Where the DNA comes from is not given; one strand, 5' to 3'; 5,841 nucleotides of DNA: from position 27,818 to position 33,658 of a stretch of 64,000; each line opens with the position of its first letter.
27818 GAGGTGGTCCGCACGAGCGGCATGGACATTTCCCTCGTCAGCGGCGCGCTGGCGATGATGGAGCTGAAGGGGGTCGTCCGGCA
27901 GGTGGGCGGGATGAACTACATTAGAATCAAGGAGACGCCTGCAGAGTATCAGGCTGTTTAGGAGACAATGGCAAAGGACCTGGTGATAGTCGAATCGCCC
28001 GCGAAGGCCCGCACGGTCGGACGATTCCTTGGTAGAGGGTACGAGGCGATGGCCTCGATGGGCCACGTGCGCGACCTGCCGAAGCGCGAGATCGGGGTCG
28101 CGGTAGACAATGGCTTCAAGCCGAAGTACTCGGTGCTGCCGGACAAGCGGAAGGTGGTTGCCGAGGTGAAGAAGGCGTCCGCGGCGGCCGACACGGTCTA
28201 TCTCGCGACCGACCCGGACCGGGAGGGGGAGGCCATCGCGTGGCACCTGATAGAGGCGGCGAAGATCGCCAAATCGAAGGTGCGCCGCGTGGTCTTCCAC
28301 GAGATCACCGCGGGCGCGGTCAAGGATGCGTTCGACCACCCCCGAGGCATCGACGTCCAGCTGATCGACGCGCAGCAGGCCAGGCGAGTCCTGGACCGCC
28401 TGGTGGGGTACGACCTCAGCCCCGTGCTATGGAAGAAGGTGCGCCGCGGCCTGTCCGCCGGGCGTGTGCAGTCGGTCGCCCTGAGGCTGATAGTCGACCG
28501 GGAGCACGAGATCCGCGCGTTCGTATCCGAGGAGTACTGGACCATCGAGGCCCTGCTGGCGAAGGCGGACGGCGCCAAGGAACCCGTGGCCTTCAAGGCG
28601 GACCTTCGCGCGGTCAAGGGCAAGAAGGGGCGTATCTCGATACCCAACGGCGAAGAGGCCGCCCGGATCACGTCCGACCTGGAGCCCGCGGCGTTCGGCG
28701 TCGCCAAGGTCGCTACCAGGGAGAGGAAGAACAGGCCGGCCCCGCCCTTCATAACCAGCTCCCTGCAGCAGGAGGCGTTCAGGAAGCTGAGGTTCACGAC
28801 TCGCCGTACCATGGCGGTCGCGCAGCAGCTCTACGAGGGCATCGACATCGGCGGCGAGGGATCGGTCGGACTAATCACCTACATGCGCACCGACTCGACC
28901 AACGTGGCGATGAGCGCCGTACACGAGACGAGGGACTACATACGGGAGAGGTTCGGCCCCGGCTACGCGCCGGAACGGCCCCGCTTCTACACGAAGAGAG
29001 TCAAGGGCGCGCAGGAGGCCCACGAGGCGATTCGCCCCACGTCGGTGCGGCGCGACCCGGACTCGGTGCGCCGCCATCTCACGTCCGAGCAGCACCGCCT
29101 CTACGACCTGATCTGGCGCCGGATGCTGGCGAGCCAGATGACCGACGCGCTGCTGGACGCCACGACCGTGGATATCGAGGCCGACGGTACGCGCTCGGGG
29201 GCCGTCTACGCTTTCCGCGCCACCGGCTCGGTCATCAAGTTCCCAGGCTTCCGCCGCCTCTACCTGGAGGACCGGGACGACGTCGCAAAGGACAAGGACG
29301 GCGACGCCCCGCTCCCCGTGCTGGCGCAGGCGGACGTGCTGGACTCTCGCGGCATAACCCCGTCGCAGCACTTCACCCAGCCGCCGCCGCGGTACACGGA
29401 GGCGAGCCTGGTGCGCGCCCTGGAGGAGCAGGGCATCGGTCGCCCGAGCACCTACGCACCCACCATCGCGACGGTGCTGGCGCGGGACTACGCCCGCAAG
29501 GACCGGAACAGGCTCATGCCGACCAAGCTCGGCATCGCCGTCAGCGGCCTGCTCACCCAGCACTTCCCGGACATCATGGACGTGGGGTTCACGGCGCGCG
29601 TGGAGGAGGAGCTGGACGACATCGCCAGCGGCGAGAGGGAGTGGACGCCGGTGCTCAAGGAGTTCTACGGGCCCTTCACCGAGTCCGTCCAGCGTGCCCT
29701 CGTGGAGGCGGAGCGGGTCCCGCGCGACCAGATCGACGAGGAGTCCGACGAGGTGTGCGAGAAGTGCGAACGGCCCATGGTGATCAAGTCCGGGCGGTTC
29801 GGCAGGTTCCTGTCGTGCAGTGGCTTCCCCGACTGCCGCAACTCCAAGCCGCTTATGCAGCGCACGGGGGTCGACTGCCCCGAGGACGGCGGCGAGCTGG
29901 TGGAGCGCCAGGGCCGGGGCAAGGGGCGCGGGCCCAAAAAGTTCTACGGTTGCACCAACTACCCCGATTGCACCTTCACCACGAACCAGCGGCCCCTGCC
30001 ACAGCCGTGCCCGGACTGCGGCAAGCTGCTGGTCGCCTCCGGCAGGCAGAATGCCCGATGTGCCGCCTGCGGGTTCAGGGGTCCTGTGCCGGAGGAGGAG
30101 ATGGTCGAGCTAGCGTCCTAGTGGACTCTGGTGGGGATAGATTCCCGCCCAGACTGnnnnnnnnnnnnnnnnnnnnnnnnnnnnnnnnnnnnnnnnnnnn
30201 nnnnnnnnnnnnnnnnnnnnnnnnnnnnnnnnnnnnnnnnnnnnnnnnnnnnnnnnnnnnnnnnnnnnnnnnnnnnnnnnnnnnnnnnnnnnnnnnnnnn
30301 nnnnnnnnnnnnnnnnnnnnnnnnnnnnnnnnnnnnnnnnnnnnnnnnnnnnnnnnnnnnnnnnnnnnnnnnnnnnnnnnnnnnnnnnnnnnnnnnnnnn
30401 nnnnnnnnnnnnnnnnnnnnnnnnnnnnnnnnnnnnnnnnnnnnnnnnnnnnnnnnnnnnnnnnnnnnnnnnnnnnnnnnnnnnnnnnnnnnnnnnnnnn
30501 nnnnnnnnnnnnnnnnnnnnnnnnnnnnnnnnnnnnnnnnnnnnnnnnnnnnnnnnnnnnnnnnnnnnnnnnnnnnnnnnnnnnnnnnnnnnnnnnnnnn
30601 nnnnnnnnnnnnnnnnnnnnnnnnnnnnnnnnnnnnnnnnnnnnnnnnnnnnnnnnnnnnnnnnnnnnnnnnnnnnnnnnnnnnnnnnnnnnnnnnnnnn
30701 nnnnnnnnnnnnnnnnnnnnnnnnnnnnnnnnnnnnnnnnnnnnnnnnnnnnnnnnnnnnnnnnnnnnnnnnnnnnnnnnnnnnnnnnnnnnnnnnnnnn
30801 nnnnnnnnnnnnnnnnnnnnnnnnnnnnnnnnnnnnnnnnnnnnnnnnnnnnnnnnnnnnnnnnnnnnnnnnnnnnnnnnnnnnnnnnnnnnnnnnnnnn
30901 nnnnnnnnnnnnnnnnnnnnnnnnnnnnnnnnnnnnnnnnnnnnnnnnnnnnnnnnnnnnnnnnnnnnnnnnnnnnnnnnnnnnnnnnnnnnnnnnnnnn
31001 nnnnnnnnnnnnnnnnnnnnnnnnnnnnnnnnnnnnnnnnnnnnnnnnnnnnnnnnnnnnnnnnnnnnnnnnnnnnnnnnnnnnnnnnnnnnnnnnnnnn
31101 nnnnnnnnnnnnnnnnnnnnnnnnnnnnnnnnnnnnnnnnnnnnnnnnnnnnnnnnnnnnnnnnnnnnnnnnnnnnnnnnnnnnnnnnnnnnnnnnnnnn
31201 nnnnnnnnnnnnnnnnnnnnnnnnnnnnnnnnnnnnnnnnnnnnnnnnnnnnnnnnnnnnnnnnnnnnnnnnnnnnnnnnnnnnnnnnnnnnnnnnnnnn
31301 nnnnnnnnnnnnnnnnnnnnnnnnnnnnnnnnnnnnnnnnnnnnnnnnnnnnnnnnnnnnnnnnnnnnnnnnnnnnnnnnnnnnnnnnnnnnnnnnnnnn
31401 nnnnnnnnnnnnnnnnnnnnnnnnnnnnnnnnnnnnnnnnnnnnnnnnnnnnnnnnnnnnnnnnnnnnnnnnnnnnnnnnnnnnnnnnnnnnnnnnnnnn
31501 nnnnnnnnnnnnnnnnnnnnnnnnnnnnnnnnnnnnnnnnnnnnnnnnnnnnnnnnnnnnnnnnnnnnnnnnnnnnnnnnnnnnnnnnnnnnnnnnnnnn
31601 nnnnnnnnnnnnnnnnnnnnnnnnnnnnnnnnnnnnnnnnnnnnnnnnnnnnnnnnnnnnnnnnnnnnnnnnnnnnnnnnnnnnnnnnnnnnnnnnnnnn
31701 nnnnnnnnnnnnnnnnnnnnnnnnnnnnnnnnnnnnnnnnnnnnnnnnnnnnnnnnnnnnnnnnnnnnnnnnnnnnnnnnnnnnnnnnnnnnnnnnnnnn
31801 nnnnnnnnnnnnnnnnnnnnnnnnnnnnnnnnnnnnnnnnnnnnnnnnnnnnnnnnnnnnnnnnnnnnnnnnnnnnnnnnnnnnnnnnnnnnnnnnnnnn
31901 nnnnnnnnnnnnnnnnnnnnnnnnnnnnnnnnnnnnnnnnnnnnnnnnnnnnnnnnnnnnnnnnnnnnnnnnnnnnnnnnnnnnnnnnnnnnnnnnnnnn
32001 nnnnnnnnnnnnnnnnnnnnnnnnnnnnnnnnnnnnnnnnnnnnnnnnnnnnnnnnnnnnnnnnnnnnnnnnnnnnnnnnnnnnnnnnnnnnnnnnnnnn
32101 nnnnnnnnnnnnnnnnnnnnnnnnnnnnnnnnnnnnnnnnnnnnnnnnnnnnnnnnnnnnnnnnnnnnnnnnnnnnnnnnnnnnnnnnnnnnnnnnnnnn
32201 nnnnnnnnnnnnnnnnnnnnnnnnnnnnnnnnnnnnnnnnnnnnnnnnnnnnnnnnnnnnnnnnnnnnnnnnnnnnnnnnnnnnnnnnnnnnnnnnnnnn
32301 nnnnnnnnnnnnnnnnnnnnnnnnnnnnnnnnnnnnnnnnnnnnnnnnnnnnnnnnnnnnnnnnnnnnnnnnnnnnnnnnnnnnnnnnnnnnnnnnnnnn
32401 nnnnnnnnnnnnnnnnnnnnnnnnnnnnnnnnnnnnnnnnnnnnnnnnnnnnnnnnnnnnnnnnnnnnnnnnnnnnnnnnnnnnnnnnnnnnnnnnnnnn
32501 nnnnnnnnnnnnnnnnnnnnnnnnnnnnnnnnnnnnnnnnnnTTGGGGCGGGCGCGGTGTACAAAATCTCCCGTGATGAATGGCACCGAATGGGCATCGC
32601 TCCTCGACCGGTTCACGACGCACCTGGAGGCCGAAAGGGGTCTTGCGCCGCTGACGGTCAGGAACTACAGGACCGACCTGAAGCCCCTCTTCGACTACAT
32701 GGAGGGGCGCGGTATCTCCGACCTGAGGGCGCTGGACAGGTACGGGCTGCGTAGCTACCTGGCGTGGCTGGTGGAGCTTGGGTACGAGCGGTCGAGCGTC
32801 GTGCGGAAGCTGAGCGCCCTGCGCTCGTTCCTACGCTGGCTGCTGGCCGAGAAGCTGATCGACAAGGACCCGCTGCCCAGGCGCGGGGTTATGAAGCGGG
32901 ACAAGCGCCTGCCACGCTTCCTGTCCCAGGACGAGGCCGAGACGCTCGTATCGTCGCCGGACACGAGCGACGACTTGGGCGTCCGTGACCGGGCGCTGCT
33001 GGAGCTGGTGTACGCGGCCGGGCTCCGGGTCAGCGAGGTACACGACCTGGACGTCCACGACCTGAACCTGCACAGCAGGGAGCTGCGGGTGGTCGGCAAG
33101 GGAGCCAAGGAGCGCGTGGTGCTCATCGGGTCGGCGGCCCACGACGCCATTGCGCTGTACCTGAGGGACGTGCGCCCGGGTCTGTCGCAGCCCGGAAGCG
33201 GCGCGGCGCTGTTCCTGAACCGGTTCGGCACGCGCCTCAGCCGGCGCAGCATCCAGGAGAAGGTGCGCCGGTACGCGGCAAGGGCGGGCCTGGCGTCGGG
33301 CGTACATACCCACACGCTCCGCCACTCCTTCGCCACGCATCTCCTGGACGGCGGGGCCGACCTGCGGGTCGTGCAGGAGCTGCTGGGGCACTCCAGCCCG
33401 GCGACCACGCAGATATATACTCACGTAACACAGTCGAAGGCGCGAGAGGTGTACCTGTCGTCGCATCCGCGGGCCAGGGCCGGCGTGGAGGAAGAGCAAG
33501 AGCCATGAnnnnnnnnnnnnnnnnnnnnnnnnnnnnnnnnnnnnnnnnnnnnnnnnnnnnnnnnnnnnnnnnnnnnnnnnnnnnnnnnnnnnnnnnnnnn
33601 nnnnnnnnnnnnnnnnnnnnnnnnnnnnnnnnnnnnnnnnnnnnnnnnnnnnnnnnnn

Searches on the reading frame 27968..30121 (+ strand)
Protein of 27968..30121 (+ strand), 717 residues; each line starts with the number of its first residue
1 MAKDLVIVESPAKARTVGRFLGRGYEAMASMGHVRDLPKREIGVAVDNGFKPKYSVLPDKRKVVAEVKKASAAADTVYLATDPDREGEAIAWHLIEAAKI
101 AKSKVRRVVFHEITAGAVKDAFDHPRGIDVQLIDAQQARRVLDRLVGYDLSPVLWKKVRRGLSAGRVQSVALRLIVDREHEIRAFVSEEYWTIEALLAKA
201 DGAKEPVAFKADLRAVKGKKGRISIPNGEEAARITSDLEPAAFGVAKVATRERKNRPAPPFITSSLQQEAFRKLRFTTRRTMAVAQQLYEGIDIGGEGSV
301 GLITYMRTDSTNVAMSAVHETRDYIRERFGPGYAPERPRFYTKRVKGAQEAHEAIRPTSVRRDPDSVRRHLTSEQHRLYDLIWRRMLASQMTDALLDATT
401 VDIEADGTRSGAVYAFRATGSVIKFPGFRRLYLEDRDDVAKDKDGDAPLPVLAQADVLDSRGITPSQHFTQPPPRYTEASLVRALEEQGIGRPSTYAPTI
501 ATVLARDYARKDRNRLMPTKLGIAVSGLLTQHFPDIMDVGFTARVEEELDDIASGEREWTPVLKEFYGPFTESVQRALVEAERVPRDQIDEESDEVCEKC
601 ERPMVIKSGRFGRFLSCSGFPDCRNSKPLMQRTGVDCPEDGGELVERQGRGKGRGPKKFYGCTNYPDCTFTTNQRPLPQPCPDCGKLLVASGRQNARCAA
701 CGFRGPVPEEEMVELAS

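Call 62: search_protein_families(library=pfam, proteins=[window:27968-30121:+], max_evalue=0.001)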
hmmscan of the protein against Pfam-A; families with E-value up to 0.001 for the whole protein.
window:27968-30121:+ (717 aa): 3 families
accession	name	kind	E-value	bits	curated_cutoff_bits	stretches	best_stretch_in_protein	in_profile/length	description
PF01131.25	Topoisom_bac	-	6.7e-121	404.6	35.1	1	128-563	2-410/411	DNA topoisomerase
PF01396.24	Zn_ribbon_Top1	-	2.1e-23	82.2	32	2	595-629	2-36/39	Topoisomerase DNA binding C4 zinc finger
PF01751.28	Toprim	-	1.5e-22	80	23.1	1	5-113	2-96/96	Toprim domain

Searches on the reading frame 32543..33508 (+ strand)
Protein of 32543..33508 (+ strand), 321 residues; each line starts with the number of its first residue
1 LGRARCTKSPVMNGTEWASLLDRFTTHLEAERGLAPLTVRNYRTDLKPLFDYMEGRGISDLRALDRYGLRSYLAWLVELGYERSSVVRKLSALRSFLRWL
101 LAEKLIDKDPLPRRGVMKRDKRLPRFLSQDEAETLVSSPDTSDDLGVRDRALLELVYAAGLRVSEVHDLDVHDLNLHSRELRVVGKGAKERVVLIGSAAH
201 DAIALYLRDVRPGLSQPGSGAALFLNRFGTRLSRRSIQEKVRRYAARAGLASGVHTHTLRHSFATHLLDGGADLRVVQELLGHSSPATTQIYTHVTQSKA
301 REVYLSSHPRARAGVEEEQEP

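Call 62: search_protein_families(library=pfam, proteins=[window:32543-33508:+], max_evalue=0.001)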
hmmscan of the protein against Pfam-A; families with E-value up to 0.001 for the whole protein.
window:32543-33508:+ (321 aa): 4 families
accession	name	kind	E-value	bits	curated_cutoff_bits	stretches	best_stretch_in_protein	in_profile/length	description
PF00589.27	Phage_integrase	-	3.2e-45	154.4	27.1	1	126-297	2-170/172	Phage integrase family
PF02899.23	Phage_int_SAM_1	-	2.6e-21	76.1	22.3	1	21-104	1-83/83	Phage integrase, N-terminal SAM-like domain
PF13495.12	Phage_int_SAM_4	-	7.9e-07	29.8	27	1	20-105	1-83/85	Phage integrase, N-terminal SAM-like domain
PF13102.12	Phage_int_SAM_5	-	5.3e-05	24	22.3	1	20-112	2-94/98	Phage integrase SAM-like domain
